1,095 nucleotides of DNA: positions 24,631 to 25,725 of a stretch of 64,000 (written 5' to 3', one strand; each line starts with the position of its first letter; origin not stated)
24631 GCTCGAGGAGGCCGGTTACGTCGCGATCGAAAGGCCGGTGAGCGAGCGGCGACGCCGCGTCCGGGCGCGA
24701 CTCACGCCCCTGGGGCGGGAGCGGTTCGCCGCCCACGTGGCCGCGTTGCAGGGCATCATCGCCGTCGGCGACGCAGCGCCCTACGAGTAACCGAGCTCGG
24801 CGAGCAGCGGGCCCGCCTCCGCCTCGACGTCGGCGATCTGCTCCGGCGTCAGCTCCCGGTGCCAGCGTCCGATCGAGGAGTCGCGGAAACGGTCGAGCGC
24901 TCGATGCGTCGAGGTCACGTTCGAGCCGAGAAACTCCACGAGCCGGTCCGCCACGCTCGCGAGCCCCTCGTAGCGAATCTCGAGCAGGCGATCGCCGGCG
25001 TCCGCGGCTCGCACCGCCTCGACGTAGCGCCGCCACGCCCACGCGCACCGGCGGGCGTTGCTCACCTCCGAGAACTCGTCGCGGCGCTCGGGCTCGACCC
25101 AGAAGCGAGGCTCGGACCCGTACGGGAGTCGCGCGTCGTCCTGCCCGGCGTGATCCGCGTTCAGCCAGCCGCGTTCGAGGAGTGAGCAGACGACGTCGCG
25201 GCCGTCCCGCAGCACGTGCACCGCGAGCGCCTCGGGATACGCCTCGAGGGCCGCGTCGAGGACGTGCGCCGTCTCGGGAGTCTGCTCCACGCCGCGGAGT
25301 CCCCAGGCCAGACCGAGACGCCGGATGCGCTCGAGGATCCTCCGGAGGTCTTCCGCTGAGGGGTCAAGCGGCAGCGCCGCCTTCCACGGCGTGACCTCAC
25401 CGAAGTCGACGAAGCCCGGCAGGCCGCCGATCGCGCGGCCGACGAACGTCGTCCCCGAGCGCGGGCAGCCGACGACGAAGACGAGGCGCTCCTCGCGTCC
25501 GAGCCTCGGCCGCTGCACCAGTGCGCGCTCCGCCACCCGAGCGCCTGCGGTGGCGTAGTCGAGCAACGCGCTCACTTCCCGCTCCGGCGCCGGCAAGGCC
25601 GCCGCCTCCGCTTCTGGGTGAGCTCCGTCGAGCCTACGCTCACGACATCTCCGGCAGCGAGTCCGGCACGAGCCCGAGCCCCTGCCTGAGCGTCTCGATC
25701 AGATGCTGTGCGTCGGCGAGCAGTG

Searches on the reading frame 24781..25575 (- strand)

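Call 49: search_protein_families(library=pfam, proteins=[window:24781-25575:-])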
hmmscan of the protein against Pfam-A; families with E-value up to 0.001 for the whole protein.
window:24781-25575:- (264 aa): 3 families
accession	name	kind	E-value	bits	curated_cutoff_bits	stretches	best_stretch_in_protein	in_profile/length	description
PF13469.12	Sulfotransfer_3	-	1.5e-11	45.4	27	2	81-206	91-196/216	Sulfotransferase family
PF00685.33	Sulfotransfer_1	-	4.4e-07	30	22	1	32-221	4-184/255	Sulfotransferase domain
PF17784.7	Sulfotransfer_4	-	0.00017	21.9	22.8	0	32-222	2-202/215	Sulfotransferase domain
